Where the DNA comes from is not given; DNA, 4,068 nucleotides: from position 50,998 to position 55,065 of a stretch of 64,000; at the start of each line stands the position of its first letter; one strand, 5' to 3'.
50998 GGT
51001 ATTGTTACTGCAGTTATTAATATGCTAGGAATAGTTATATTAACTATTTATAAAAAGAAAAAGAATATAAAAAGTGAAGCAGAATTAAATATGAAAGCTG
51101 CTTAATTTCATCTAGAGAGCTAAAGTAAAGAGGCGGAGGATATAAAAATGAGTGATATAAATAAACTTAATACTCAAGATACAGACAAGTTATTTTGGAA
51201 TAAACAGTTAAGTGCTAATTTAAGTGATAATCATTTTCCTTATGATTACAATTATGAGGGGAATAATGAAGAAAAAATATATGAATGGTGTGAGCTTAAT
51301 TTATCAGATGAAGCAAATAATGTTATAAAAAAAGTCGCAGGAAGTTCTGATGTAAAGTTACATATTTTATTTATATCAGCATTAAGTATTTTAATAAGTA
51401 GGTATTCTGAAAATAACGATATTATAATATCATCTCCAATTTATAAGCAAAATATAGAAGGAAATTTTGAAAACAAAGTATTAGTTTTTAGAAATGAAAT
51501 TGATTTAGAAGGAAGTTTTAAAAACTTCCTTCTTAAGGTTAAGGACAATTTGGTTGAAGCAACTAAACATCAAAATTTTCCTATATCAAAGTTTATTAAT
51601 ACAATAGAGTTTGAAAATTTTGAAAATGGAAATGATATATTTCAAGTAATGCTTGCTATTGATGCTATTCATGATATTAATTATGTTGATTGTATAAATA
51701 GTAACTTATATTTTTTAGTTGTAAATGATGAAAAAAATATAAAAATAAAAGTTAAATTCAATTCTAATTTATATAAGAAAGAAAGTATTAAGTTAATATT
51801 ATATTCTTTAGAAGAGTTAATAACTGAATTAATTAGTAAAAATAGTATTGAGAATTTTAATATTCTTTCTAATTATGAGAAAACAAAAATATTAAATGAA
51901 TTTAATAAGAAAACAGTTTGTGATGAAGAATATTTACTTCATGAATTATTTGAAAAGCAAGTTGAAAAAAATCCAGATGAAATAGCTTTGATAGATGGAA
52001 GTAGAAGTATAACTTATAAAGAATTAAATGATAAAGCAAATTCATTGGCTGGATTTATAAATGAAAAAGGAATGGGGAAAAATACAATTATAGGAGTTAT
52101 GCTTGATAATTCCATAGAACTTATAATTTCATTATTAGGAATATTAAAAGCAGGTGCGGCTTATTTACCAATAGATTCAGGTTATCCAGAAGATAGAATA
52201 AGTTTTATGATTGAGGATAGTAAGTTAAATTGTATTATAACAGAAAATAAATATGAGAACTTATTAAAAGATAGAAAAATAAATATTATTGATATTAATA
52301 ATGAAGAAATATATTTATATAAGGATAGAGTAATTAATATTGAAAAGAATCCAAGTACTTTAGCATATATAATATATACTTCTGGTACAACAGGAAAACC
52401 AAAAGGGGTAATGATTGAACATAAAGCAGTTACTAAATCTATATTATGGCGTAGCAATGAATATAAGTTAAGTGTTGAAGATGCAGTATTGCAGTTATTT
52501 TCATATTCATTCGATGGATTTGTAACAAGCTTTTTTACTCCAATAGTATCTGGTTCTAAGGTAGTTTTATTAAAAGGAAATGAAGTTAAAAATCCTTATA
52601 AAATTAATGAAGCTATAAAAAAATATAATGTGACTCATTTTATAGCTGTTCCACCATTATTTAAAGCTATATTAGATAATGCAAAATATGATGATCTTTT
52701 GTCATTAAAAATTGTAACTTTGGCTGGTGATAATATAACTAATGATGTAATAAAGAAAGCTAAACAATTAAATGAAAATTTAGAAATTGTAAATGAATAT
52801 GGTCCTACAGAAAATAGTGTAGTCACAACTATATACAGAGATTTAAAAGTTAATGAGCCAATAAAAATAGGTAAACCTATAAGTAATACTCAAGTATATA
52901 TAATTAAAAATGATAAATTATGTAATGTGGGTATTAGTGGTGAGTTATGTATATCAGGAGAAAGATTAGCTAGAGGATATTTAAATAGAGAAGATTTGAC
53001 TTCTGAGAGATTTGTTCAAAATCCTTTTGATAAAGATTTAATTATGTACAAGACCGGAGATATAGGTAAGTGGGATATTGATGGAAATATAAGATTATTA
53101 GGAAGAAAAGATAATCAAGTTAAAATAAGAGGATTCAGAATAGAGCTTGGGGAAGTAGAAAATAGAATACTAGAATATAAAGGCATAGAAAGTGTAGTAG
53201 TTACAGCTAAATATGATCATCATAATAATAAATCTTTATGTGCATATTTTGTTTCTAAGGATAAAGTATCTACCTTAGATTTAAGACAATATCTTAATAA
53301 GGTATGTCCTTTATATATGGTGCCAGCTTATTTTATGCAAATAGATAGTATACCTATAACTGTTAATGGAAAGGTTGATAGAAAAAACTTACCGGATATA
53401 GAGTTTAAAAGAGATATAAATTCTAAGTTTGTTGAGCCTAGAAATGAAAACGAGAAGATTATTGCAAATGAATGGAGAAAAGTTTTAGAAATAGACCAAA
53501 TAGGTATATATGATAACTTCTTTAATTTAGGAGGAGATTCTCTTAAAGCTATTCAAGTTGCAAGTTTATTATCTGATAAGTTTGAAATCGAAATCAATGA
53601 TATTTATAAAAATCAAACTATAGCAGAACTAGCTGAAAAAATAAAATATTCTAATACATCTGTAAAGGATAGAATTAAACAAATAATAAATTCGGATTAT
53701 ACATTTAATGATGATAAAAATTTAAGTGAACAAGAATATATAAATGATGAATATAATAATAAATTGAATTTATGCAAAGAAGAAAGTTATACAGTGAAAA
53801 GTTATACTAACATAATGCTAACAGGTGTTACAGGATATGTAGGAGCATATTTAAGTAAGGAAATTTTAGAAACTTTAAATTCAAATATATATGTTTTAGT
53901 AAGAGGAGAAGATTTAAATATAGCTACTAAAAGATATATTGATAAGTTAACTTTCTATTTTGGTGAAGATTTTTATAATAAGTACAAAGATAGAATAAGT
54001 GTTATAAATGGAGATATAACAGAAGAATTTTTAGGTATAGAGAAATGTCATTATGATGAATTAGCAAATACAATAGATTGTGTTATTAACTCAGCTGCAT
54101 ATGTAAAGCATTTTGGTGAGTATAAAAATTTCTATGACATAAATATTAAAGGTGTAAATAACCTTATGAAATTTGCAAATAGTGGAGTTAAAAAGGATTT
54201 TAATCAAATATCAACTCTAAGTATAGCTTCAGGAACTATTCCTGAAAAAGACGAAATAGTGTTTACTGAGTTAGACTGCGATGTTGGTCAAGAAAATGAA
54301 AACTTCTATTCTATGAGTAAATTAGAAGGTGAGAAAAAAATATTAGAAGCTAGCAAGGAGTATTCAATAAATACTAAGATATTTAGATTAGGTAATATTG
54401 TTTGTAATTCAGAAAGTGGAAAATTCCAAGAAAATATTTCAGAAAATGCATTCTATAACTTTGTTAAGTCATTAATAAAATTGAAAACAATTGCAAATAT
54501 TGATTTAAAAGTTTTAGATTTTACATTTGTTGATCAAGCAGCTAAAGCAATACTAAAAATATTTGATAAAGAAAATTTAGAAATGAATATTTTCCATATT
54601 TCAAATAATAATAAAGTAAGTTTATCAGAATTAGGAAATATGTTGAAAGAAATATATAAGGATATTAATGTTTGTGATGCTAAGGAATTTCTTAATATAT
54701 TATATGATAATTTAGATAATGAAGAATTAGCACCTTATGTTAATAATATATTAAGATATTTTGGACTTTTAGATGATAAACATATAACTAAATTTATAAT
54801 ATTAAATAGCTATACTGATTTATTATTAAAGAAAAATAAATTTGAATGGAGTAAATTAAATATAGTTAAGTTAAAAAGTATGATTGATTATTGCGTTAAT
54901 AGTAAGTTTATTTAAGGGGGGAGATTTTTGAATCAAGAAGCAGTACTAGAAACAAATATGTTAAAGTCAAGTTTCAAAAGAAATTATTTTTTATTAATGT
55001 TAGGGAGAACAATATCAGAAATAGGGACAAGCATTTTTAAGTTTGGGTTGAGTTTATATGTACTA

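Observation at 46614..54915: KR-less PKS extension next to a terminal reductase: possible beta-ketoamide aldehyde or pyrrolinone warhead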

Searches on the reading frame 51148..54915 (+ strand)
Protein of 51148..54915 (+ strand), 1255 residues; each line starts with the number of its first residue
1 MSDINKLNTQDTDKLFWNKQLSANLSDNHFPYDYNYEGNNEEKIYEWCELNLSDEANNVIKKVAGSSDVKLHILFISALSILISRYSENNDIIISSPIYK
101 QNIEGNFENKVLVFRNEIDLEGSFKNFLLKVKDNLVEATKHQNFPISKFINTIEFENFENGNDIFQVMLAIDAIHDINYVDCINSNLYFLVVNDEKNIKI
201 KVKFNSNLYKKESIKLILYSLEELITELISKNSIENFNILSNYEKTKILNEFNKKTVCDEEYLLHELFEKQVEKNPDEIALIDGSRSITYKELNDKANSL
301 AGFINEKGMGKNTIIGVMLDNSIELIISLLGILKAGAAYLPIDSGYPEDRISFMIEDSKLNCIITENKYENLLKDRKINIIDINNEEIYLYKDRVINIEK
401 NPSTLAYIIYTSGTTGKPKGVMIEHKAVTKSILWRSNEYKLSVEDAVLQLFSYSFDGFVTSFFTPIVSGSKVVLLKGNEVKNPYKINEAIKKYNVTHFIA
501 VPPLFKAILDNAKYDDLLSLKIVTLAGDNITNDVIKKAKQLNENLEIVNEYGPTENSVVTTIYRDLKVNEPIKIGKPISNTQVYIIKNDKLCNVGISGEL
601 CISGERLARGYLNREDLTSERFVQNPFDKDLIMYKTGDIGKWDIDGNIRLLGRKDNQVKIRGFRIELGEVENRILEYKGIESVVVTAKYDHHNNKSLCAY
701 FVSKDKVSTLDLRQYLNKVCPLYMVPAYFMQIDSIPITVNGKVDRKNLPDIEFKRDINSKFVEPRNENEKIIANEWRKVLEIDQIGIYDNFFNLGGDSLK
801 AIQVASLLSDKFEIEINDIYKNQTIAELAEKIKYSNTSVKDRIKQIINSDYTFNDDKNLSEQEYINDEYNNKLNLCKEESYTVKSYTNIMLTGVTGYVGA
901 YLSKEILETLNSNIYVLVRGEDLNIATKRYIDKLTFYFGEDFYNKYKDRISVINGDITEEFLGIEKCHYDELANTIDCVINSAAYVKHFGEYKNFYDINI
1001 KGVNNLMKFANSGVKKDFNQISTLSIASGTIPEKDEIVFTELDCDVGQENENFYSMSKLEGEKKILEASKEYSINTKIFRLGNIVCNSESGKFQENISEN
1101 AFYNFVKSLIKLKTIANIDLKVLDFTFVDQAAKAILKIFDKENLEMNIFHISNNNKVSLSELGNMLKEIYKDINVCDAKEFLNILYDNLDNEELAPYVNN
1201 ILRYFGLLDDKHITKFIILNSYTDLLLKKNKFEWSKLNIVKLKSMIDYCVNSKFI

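Call 3: search_protein_families(library=pfam, proteins=[window:51148-54915:+], max_evalue=0.01)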
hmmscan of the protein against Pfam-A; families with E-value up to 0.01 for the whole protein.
window:51148-54915:+ (1255 aa): 8 families
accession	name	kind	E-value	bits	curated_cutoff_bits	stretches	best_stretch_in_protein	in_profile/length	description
PF00501.34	AMP-binding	-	9.5e-85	285.1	29.9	1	268-612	1-384/384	AMP-binding enzyme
PF07993.18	NAD_binding_4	-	2.2e-45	155.2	20.1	1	891-1135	1-258/258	Male sterility protein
PF00668.25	Condensation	-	1e-18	67.7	30.6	1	10-248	191-455/456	Condensation domain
PF01370.27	Epimerase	-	1.2e-15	58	20.9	1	889-1141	1-227/240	NAD dependent epimerase/dehydratase family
PF00550.31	PP-binding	-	8.3e-12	45.6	20.8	1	772-830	3-65/67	Phosphopantetheine attachment site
PF04321.23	RmlD_sub_bind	-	7.7e-09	35.5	27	1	888-1165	2-226/287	RmlD substrate binding domain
PF16363.11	GDP_Man_Dehyd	-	1.1e-08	35.4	27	1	891-1163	2-259/332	GDP-mannose 4,6 dehydratase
PF13193.12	AMP-binding_C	-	1.1e-06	29.9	24.5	1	669-742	1-76/76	AMP-binding enzyme C-terminal domain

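Call 46: search_protein_families(library=ncbifam, proteins=[window:51148-54915:+], max_evalue=0.001)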
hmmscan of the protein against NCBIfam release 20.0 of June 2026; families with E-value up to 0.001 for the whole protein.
window:51148-54915:+ (1255 aa): 111 families (the best 25 are shown)
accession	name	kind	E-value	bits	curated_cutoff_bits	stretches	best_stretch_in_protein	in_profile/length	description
NF047350.1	aureusi_NRPS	equivalog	8.4e-201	669.7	2500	3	187-848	336-991/2373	aureusimine non-ribosomal peptide synthetase AusA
NF004282.0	PRK05691.1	subfamily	4.5e-142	474.3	4090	1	13-840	865-1713/4334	non-ribosomal peptide synthase/polyketide synthase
NF038078.1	NRPS_MxcG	equivalog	1.5e-132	443.3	2300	1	265-1188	459-1373/1442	myxochelin non-ribosomal peptide synthetase MxcG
NF041803.1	NRPS_SolG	exception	1.9e-128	429.8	2200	1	230-831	528-1154/1163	solanimycin non-ribosomal peptide synthetase SolG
TIGR01733.1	AA-adenyl-dom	subfamily_domain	1.1e-122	409.8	317.4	1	289-685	1-409/409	amino acid adenylation domain-containing protein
TIGR03443.1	alpha_am_amid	equivalog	4e-114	382.4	1030.1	2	17-708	2-754/1390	L-aminoadipate-semialdehyde dehydrogenase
NF007605.2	PRK10252.1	equivalog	1.2e-103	347.7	2400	1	188-832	379-1041/1292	enterobactin non-ribosomal peptide synthetase EntF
NF003417.0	PRK04813.1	subfamily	3.7e-86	289.7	476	1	268-748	9-499/505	D-alanine--poly(phosphoribitol) ligase subunit DltA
TIGR01734.1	D-ala-DACP-lig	equivalog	3.6e-80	269.9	559.85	1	269-749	7-499/504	D-alanine--poly(phosphoribitol) ligase subunit DltA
NF004837.0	PRK06187.1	subfamily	2.9e-69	233.7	476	1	259-748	5-518/531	long-chain-fatty-acid--CoA ligase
TIGR03098.1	ligase_PEP_1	hypoth_equivalog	2e-67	227.8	592.35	1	263-748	1-514/517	acyl-CoA ligase (AMP-forming), exosortase A system-associated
NF052269.1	Staph_lig_FadD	equivalog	1.3e-56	192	650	1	275-749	13-490/499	long-chain-fatty-acid--CoA ligase FadD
NF002966.0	PRK03640.1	equivalog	8e-55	186.3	556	1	268-750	8-478/483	o-succinylbenzoate--CoA ligase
TIGR01923.1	menE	equivalog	1.6e-54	185.5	330.15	1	289-748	1-442/442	o-succinylbenzoate--CoA ligase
NF006181.0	PRK08314.1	subfamily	1.4e-52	178.7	705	2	395-755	196-557/563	long-chain-fatty-acid--CoA ligase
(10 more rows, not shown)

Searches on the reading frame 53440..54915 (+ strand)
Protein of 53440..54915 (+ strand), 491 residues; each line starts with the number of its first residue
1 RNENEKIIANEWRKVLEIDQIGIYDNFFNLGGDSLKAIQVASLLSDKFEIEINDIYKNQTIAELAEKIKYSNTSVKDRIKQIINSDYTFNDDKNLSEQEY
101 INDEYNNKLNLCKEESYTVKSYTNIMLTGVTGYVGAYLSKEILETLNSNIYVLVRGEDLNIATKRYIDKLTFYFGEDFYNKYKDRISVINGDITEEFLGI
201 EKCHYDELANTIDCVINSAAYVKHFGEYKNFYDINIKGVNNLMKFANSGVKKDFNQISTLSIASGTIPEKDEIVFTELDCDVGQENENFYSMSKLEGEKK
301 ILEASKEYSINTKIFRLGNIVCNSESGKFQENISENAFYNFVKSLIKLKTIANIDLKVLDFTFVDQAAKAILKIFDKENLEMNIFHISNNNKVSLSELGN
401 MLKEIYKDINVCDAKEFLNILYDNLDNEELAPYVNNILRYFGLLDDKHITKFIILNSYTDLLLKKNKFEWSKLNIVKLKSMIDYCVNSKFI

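Call 29: search_protein_families(library=pfam, proteins=[window:53620-54915:+], max_evalue=1)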
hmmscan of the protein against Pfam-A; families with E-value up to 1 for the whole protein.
window:53620-54915:+ (431 aa): 8 families
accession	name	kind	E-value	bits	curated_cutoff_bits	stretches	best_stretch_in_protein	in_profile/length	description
PF07993.18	NAD_binding_4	-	2.8e-46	158.2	20.1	1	67-311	1-258/258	Male sterility protein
PF01370.27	Epimerase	-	1.9e-16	60.7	20.9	1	65-317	1-227/240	NAD dependent epimerase/dehydratase family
PF04321.23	RmlD_sub_bind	-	4.1e-10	39.7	27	1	64-341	2-226/287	RmlD substrate binding domain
PF16363.11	GDP_Man_Dehyd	-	1.2e-09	38.5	27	1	67-340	2-260/332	GDP-mannose 4,6 dehydratase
PF02719.21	Polysacc_synt_2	-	0.0014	18.3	20.2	1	65-199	1-128/293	Polysaccharide biosynthesis protein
PF22382.1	EndoS_helical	-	0.058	13.6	26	1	233-264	25-56/64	Endo-beta-N-acetylglucosaminidase, helical bundle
PF05000.22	RNA_pol_Rpb1_4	-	0.16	12.3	24.8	0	169-206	35-74/107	RNA polymerase Rpb1, domain 4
PF17965.7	MucBP_2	-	0.48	11.4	23.4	0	61-101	15-54/74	Mucin binding domain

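Call 30: search_solved_structures(query=window:53440-54915:+, max_evalue=0.00001, show_alignments=2)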
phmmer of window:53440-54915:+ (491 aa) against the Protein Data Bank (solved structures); distinct sequences matched with E-value up to 0.00001: 34.
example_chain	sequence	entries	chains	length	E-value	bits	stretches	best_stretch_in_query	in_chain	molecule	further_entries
6vtj_A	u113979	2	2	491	3.3e-41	145.1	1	12-485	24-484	Non-ribosomal peptide synthetase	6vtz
4f6l_B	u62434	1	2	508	3.9e-34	121.8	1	2-421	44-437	AusA reductase domain protein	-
4f6c_A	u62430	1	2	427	4.2e-28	101.9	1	94-421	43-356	AusA reductase domain protein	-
9lcp_A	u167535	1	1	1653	7.3e-19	71.5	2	5-75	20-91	PvdL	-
9lcq_A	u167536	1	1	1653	7.3e-19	71.5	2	5-75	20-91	PvdL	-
9lco_A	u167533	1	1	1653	2.9e-18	69.5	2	1-69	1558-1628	PvdL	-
8v1x_A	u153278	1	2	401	4.2e-18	68.9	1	121-418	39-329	Type I polyketide synthase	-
4u7w_A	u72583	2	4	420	4.2e-18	68.9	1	123-419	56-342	MxaA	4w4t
5msc_A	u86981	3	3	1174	1e-17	67.7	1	26-346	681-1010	Carboxylic acid reductase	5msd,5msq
5msp_A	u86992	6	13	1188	1.3e-17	67.4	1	26-334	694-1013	Thioester reductase domain-containing protein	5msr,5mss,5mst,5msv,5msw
5mso_A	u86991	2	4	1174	3.5e-16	62.6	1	26-324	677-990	Carboxylic acid reductase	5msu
4dqv_A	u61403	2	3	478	1.4e-15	60.7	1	124-325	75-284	PROBABLE PEPTIDE SYNTHETASE NRP (PEPTIDE SYNTHASE) | Peptide synthetase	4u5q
6mfz_A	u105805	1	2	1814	9e-14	54.7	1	1-68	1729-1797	Linear gramicidin synthase subunit A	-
9be3_A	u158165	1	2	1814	9.5e-14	54.6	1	1-68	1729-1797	Linear gramicidin synthase subunit A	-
9meh_A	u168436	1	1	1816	9.6e-14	54.6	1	1-68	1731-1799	Linear gramicidin synthase subunit A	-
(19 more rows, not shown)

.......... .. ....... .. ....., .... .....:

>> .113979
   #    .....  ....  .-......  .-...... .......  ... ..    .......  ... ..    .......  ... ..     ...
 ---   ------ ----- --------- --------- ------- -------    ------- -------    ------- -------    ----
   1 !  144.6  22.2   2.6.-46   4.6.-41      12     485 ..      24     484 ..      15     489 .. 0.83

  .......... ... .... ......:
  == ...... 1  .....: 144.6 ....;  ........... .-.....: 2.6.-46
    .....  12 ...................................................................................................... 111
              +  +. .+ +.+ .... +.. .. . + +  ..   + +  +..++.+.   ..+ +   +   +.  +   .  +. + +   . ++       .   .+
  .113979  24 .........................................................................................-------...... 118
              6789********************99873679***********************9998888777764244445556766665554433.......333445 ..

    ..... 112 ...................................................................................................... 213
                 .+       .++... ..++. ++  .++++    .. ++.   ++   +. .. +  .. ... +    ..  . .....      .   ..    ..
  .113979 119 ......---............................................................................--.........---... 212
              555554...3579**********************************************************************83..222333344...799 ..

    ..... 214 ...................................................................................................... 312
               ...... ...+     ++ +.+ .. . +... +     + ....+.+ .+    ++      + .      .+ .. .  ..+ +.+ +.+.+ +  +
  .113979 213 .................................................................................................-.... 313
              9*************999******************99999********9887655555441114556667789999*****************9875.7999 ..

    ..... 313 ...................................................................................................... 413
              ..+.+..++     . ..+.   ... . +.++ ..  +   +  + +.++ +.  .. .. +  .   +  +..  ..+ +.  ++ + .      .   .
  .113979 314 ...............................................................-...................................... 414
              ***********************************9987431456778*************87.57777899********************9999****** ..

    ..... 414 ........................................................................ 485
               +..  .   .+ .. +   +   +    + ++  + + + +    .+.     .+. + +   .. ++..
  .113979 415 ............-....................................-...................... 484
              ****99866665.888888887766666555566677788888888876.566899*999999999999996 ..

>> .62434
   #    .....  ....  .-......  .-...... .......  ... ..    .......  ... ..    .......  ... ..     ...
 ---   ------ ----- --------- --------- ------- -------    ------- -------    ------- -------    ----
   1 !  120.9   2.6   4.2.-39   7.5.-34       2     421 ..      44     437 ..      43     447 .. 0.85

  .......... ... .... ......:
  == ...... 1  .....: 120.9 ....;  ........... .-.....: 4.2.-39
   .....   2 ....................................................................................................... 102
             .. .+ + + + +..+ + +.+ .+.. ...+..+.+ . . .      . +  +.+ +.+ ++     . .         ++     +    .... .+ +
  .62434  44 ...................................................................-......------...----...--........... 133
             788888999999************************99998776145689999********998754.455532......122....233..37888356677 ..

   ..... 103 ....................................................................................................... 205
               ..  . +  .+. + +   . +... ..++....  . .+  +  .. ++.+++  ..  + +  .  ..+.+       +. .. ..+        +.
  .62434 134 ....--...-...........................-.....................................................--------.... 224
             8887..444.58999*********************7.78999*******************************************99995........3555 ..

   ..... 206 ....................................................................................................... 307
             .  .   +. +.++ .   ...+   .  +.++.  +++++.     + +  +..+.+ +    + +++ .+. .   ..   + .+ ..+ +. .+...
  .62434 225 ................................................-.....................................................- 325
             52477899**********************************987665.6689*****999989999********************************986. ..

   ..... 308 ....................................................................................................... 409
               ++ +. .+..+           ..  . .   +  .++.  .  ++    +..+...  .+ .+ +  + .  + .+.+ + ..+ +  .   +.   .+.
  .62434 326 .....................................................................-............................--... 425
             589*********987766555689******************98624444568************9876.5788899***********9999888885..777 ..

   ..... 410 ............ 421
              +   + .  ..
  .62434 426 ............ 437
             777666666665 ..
